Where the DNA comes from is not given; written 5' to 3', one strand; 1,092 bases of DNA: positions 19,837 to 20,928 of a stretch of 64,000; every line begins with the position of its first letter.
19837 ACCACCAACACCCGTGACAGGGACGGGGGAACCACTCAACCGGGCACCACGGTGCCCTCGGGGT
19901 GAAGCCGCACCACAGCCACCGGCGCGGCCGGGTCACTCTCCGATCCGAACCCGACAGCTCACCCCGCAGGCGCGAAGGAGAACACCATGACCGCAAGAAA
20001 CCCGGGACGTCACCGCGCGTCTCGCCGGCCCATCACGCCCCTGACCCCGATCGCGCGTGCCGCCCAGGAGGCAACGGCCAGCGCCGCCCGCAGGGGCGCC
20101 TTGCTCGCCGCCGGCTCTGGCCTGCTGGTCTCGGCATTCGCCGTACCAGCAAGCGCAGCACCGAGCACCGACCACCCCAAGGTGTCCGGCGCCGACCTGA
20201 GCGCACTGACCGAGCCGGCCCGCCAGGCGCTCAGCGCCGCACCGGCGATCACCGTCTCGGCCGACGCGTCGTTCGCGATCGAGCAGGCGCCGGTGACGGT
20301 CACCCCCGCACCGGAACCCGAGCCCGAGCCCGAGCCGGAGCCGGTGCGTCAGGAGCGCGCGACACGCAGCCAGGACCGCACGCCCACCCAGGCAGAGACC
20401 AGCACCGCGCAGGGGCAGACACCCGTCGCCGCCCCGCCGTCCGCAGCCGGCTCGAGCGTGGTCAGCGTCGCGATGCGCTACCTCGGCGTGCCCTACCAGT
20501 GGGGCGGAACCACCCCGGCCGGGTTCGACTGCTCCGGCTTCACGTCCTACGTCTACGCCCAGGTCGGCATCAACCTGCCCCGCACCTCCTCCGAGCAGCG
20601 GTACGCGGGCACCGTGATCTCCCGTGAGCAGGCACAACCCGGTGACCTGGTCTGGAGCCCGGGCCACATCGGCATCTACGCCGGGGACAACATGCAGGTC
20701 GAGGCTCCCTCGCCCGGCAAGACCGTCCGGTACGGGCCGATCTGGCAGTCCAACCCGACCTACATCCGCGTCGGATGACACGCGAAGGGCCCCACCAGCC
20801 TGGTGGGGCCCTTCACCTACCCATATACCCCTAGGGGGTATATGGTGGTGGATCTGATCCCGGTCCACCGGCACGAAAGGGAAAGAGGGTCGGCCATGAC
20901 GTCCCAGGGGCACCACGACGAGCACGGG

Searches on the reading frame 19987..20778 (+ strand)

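Call 31: search_protein_families(library=pfam, proteins=[window:19987-20778:+])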
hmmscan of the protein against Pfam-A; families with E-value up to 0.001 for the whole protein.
window:19987-20778:+ (263 aa): 1 family
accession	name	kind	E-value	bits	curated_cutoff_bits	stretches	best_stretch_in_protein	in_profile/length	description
PF00877.26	NLPC_P60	-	8.5e-25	87.2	23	1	167-251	1-90/105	NlpC/P60 family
